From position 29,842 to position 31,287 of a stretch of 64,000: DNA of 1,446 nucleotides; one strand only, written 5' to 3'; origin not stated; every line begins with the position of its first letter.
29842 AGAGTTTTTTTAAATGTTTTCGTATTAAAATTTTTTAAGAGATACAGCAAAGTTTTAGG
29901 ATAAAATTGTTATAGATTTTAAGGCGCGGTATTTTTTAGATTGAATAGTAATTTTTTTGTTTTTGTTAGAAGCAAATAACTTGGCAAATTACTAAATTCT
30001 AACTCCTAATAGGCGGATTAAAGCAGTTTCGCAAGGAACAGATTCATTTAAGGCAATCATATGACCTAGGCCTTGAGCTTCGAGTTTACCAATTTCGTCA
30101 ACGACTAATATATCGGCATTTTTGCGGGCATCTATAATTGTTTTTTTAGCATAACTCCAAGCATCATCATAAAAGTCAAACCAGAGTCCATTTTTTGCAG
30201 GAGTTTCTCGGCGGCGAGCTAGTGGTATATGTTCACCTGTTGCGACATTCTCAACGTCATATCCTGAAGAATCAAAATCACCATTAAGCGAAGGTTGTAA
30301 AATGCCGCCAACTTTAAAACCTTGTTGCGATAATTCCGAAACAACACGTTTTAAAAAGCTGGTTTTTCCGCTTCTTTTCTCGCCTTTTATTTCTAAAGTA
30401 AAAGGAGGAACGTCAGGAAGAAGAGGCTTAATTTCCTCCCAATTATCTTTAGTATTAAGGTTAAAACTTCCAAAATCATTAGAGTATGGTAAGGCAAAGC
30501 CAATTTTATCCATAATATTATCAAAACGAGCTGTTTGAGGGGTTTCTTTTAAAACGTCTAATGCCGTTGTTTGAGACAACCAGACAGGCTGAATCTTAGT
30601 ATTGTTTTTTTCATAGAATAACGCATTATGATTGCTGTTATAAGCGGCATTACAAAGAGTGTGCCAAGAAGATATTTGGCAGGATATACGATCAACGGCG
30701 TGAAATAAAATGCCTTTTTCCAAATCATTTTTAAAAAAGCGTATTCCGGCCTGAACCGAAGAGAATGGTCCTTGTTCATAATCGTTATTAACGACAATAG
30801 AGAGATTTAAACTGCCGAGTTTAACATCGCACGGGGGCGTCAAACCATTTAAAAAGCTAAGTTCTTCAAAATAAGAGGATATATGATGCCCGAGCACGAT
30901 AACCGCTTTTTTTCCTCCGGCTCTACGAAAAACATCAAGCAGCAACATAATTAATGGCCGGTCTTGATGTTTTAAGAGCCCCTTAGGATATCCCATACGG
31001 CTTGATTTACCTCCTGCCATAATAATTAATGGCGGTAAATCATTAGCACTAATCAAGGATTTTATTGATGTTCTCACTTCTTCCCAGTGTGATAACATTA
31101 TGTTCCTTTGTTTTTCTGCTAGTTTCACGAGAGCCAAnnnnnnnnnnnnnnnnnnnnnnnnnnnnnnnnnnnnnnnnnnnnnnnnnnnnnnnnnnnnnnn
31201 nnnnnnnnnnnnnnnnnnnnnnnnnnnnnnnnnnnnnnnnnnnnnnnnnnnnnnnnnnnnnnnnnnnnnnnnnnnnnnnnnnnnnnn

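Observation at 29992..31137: MocA/YgfJ-like nucleotidyltransferase fused to a THEP1/MobB-like P-loop NTPase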

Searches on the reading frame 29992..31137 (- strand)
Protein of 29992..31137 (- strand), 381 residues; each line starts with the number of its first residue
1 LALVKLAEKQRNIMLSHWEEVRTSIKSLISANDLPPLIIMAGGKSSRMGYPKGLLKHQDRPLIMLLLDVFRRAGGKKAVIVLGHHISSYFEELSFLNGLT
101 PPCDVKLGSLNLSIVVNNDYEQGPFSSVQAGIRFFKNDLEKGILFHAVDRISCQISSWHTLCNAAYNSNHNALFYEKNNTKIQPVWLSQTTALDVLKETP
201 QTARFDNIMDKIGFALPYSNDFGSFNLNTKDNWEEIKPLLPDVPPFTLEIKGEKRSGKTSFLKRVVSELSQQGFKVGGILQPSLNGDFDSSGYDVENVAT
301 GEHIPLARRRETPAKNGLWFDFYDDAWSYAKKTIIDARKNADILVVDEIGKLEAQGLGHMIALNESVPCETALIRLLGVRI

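Call 3: search_protein_families(library=pfam, proteins=[window:29992-31137:-], max_evalue=1)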
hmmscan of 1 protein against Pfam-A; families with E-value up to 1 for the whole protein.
window:29992-31137:- (381 aa): 8 families
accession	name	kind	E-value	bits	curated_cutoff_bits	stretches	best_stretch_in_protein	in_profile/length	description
PF12804.13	NTP_transf_3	-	8.4e-21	75.3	27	1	38-204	2-149/160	MobA-like NTP transferase domain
PF03266.21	NTPase_1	-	1.5e-16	61.2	23.9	1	250-355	4-110/168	NTPase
PF10649.15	DUF2478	-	1.7e-06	28.1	22.3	1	253-367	7-120/159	Protein of unknown function (DUF2478)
PF03205.20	MobB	-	1.9e-05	25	26.6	1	248-294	2-48/133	Molybdopterin guanine dinucleotide synthesis protein B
PF01637.24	ATPase_2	-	0.008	16.4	33.2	1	249-353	24-123/225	ATPase domain predominantly from Archaea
PF14516.12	AAA_35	-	0.098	11.9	27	1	247-275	33-61/331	AAA-like domain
PF07693.20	KAP_NTPase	-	0.17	11.5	20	1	244-332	19-64/293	KAP family P-loop domain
PF13401.12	AAA_22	-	0.25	12.1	27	0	250-288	10-34/130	AAA domain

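Call 4: search_protein_families(library=ncbifam, proteins=[window:29992-31137:-], max_evalue=1)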
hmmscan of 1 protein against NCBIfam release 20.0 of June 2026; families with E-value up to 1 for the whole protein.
window:29992-31137:- (381 aa): 28 families (the best 25 are shown)
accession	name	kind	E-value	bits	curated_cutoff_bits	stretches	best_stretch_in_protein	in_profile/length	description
TIGR03310.1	matur_MocA_YgfJ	equivalog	6.6e-18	65.4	186.45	1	38-198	3-148/188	molybdenum cofactor cytidylyltransferase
NF045665.1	NTPtran_DVU1551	equivalog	5.5e-17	61.8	315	1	38-199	4-150/359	DVU_1551 family NTP transferase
NF010248.0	PRK13695.1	equivalog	3e-14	53.1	156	1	249-355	7-114/180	NTPase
NF011056.0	PRK14489.1-1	equivalog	1.8e-13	50.4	379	2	225-306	181-265/363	bifunctional molybdenum cofactor guanylyltransferase MobA/molybdopterin-guanine dinucleotide biosynthesis adaptor protein MobB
TIGR02665.1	molyb_mobA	equivalog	8.1e-06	26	151.85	1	37-71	3-38/186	molybdenum cofactor guanylyltransferase MobA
NF002741.0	PRK02726.1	equivalog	2e-05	24.3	179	1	37-74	10-47/200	molybdenum cofactor guanylyltransferase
NF001837.0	PRK00560.1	equivalog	2.2e-05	24.2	182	1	36-59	10-33/196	molybdenum cofactor guanylyltransferase MobA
NF011059.0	PRK14490.1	equivalog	2.8e-05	23.4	354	2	38-60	184-206/374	bifunctional molybdenum cofactor guanylyltransferase MobA/molybdopterin-guanine dinucleotide biosynthesis adaptor protein MobB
NF011057.0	PRK14489.1-2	subfamily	6.4e-05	22.4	541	1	215-297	172-254/363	bifunctional molybdenum cofactor guanylyltransferase MobA/molybdopterin-guanine dinucleotide biosynthesis adaptor protein MobB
TIGR00176.1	mobB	equivalog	9.6e-05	22.5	76.2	1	248-294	2-48/155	molybdopterin-guanine dinucleotide biosynthesis protein B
NF001457.0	PRK00317.1-3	equivalog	0.00028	20.5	164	1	38-93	5-61/200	molybdenum cofactor guanylyltransferase MobA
NF001186.0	PRK00155.2-3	equivalog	0.00036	20.1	253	1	37-93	7-66/224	2-C-methyl-D-erythritol 4-phosphate cytidylyltransferase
NF045782.1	NicBOxredNboR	equivalog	0.0011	18.7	260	1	38-88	12-63/206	nicotine blue oxidoreductase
TIGR00453.1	ispD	equivalog_domain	0.0014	18.2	181.3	1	37-89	2-57/219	2-C-methyl-D-erythritol 4-phosphate cytidylyltransferase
NF041053.1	CobW_rel_Se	equivalog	0.0036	17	180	1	249-289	5-45/195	CobW-related selenoprotein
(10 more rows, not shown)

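Call 10: find_homologous_proteins(query=window:29992-31098:-, max_evalue=0.001)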
Query window:29992-31098:- (368 aa): 8 proteins with E <= 0.001 among 2528 candidates.
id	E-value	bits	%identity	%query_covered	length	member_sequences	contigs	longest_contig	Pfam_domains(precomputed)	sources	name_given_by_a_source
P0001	3.4e-248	841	100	100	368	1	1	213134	PF03266.22,PF10649.16,PF12804.14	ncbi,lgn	ncbi:MAG: NTP transferase domain-containing protein [Alphaproteobacteria bacterium]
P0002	2.2e-149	516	62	100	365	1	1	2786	PF03266.22,PF10649.16,PF12804.14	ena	-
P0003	2.1e-66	243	41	95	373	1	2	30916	PF03266.22,PF10649.16,PF12804.14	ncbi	-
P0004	8.0e-56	208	36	93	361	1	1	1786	PF03205.21,PF03266.22,PF10649.16,PF12804.14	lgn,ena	-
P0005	1.5e-55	207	37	93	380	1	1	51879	PF03266.22,PF10649.16,PF12804.14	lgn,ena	-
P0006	1.9e-55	207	37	97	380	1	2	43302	PF03266.22,PF10649.16,PF12804.14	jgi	jgi:nucleoside-triphosphatase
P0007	7.8e-52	195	39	90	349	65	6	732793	PF03266.22,PF10649.16,PF12804.14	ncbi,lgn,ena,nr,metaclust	ncbi:nucleoside-triphosphatase THEP1 [Acetobacter sp. CAG:977]|nr:nucleoside-triphosphatase THEP1 [A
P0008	1.9e-13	68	43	29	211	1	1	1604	PF12804.14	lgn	-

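Call 14: find_encoding_contigs(protein=P0007, flank=10000, max_places=3)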
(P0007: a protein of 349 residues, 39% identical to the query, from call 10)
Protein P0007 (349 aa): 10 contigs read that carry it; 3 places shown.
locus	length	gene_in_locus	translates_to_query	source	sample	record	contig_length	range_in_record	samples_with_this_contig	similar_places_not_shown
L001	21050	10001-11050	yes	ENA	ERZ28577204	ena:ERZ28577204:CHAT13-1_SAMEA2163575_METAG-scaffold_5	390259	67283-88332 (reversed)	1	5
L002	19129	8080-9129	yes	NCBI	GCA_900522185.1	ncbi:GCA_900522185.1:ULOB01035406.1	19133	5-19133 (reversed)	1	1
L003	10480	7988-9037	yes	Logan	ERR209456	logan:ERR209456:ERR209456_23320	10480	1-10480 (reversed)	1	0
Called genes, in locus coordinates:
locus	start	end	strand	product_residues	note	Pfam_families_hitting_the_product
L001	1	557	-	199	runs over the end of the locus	PF00132:Hexapep, PF14602:Hexapep_2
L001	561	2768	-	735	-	-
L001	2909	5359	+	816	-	PF04174:CP_ATPgrasp_1, PF14403:CP_ATPgrasp_2, PF04168:Alpha-E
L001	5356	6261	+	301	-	PF08379:Bact_transglu_N, PF01841:Transglut_core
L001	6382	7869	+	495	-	-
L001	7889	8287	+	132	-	PF07378:FlbT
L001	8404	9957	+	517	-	PF00291:PALP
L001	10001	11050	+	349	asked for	PF12804:NTP_transf_3, PF03266:NTPase_1, PF10649:DUF2478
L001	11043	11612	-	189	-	PF10881:DUF2726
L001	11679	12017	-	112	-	-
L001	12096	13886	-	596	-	PF00664:ABC_membrane, PF00005:ABC_tran, PF02463:SMC_N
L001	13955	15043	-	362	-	PF11563:Protoglobin, PF00990:GGDEF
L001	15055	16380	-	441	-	PF01565:FAD_binding_4, PF02913:FAD-oxidase_C (weak)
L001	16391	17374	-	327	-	PF01300:Sua5_yciO_yrdC, PF03481:Sua5_C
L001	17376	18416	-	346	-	PF01544:CorA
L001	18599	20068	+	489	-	PF02789:Peptidase_M17_N, PF00883:Peptidase_M17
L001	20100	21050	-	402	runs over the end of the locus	PF22458:RsmF-B_ferredox, PF01189:Methyltr_RsmB-F, PF13847:Methyltransf_31 (weak)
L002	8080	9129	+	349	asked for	PF12804:NTP_transf_3, PF03266:NTPase_1, PF10649:DUF2478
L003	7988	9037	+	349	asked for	PF12804:NTP_transf_3, PF03266:NTPase_1, PF10649:DUF2478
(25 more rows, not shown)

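Call 15: find_encoding_contigs(protein=P0003, flank=10000, max_places=2)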
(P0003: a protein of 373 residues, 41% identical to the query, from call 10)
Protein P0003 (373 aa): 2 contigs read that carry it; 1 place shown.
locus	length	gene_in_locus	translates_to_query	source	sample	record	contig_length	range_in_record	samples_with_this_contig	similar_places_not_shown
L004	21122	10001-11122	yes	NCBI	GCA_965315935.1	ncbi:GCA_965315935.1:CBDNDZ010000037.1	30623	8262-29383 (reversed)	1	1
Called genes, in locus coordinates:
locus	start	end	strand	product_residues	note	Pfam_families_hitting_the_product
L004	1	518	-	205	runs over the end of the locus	PF00132:Hexapep, PF14602:Hexapep_2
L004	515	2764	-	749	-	-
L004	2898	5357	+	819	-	PF04174:CP_ATPgrasp_1, PF14403:CP_ATPgrasp_2, PF04168:Alpha-E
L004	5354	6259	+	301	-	PF08379:Bact_transglu_N, PF01841:Transglut_core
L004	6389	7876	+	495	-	PF00669:Flagellin_N (weak)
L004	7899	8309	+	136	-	PF07378:FlbT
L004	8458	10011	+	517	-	PF00291:PALP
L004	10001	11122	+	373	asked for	PF12804:NTP_transf_3, PF03266:NTPase_1, PF10649:DUF2478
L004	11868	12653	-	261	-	PF13489:Methyltransf_23 (weak), PF01209:Ubie_methyltran (weak), PF13847:Methyltransf_31 (faint), PF08241:Methyltransf_11, PF08242:Methyltransf_12, PF13649:Methyltransf_25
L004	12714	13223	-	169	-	PF10881:DUF2726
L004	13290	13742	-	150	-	-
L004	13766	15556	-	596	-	PF00664:ABC_membrane, PF00005:ABC_tran, PF02463:SMC_N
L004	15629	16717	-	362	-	PF11563:Protoglobin, PF00990:GGDEF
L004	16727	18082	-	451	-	PF01565:FAD_binding_4, PF02913:FAD-oxidase_C (faint)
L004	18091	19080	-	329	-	PF01300:Sua5_yciO_yrdC, PF03481:Sua5_C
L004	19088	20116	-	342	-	PF01544:CorA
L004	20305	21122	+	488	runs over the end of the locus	PF02789:Peptidase_M17_N, PF00883:Peptidase_M17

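Call 16: find_encoding_contigs(protein=P0005, flank=10000, max_places=2)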
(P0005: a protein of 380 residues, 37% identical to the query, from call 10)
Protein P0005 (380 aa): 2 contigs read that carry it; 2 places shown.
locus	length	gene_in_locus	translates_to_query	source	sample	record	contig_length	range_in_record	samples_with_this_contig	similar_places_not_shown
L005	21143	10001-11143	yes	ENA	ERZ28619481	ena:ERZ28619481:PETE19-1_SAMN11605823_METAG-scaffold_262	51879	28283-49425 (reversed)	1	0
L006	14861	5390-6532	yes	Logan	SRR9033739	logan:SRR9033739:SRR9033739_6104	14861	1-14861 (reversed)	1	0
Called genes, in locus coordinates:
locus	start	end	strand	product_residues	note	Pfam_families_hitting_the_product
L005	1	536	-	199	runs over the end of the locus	PF00132:Hexapep, PF14602:Hexapep_2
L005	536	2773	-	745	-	-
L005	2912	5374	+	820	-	PF04174:CP_ATPgrasp_1, PF14403:CP_ATPgrasp_2, PF04168:Alpha-E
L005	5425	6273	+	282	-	PF08379:Bact_transglu_N, PF01841:Transglut_core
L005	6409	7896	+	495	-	-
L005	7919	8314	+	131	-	PF07378:FlbT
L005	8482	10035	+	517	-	PF00291:PALP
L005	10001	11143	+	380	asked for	PF12804:NTP_transf_3, PF03266:NTPase_1, PF10649:DUF2478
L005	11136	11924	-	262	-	PF01209:Ubie_methyltran (weak), PF13847:Methyltransf_31, PF08241:Methyltransf_11, PF08242:Methyltransf_12, PF13649:Methyltransf_25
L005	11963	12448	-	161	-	PF10881:DUF2726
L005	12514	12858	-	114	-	-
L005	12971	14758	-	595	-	PF00664:ABC_membrane, PF00005:ABC_tran, PF02463:SMC_N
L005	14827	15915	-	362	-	PF11563:Protoglobin, PF00990:GGDEF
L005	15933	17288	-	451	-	PF01565:FAD_binding_4, PF02913:FAD-oxidase_C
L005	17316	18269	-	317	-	PF01300:Sua5_yciO_yrdC, PF03481:Sua5_C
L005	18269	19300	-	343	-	PF01544:CorA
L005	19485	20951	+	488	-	PF02789:Peptidase_M17_N, PF00883:Peptidase_M17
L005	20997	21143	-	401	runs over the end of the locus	PF22458:RsmF-B_ferredox, PF01189:Methyltr_RsmB-F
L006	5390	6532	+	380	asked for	PF12804:NTP_transf_3, PF03266:NTPase_1, PF10649:DUF2478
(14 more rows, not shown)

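Call 17: find_encoding_contigs(protein=P0006, flank=10000, max_places=2)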
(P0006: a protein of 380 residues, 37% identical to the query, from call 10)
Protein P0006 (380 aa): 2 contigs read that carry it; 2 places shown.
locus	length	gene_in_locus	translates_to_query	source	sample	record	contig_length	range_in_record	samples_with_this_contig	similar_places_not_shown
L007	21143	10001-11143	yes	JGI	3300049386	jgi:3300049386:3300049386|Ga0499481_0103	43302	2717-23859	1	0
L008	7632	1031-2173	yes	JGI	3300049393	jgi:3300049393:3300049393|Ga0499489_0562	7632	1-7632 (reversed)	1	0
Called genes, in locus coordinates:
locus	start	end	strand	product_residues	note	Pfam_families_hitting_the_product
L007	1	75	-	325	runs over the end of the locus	PF13419:HAD_2 (faint)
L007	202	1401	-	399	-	PF01546:Peptidase_M20, PF07687:M20_dimer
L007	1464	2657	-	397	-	PF02729:OTCace_N, PF00185:OTCace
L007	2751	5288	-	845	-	PF14691:Fer4_20, PF13738:Pyr_redox_3 (faint), PF00070:Pyr_redox (faint), PF07992:Pyr_redox_2, PF13450:NAD_binding_8, PF14697:Fer4_21 (weak)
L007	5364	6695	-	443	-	PF01979:Amidohydro_1, PF07969:Amidohydro_3 (faint)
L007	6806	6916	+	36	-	-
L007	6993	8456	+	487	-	PF00291:PALP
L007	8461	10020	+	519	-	PF00291:PALP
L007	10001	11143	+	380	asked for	PF12804:NTP_transf_3, PF03266:NTPase_1, PF10649:DUF2478 (weak)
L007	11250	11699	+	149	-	-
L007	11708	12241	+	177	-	-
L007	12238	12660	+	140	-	-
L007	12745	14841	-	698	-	PF22673:MCP-like_PDC_1, PF02743:dCache_1, PF00672:HAMP (weak), PF00015:MCPsignal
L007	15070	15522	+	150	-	PF02639:DUF188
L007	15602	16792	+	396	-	PF06965:Na_H_antiport_1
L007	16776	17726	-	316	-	PF00482:T2SSF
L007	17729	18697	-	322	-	PF00482:T2SSF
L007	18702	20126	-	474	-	PF00437:T2SSE, PF13555:AAA_29 (faint)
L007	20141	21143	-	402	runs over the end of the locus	PF01656:CbiA (weak), PF06564:CBP_BcsQ, PF10609:ParA (faint), PF13614:AAA_31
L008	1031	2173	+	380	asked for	PF12804:NTP_transf_3, PF03266:NTPase_1, PF10649:DUF2478 (weak)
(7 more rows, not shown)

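Call 19: search_solved_structures(query=A1, max_evalue=0.01, show_alignments=0)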
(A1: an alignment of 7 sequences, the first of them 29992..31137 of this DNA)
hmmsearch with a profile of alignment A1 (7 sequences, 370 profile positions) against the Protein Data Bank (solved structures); distinct sequences matched with E-value up to 0.01: 20.
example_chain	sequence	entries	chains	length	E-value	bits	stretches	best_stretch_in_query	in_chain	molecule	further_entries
2we9_A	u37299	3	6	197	1.7e-08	37.4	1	12-163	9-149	MOBA-RELATED PROTEIN | MOCA-RELATED PROTEIN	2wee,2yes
3d5n_A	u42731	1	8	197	3.1e-06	29.9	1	11-208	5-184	Q97W15_SULSO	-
2e8b_A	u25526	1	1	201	2.4e-05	27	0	102-208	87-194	Probable molybdopterin-guanine dinucleotide biosynthesis protein A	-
1ye8_A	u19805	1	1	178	4.2e-05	26.2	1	220-348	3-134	Hypothetical UPF0334 kinase-like protein AQ_1292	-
1e5k_A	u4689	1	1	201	7.6e-05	25.4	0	12-43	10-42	MOLYBDOPTERIN-GUANINE DINUCLEOTIDE BIOSYNTHESIS PROTEIN A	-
2waw_A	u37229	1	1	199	8.5e-05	25.2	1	12-166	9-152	MOBA RELATE PROTEIN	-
1h4d_A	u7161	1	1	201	0.0001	25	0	12-43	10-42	MOLYBDOPTERIN-GUANINE DINUCLEOTIDE BIOSYNTHESIS PROTEIN A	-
1fr9_A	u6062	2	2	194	0.00015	24.4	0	12-43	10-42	MOLYBDOPTERIN-GUANINE DINUCLEOTIDE BIOSYNTHESIS PROTEIN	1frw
1h4e_A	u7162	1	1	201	0.00068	22.3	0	12-43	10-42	MOLYBDOPTERIN-GUANINE DINUCLEOTIDE BIOSYNTHESIS PROTEIN A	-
1hjj_A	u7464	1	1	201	0.00069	22.2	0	12-43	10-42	MOLYBDOPTERIN-GUANINE DINUCLEOTIDE BIOSYNTHESIS PROTEIN A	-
3dm9_B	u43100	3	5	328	0.00077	22.1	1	154-326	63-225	Signal recognition particle receptor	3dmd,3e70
1hjl_A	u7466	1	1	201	0.00079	22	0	12-43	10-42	MOLYBDOPTERIN-GUANINE DINUCLEOTIDE BIOSYNTHESIS PROTEIN A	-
1h4c_A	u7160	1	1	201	0.0014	21.2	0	12-43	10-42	MOLYBDOPTERIN-GUANINE DINUCLEOTIDE BIOSYNTHESIS PROTEIN A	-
9d2f_A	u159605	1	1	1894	0.0042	19.7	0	214-259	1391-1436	Adenylate kinase 9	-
5l3r_B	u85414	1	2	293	0.0076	18.8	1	154-248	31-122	Cell division protein FtsY homolog, chloroplastic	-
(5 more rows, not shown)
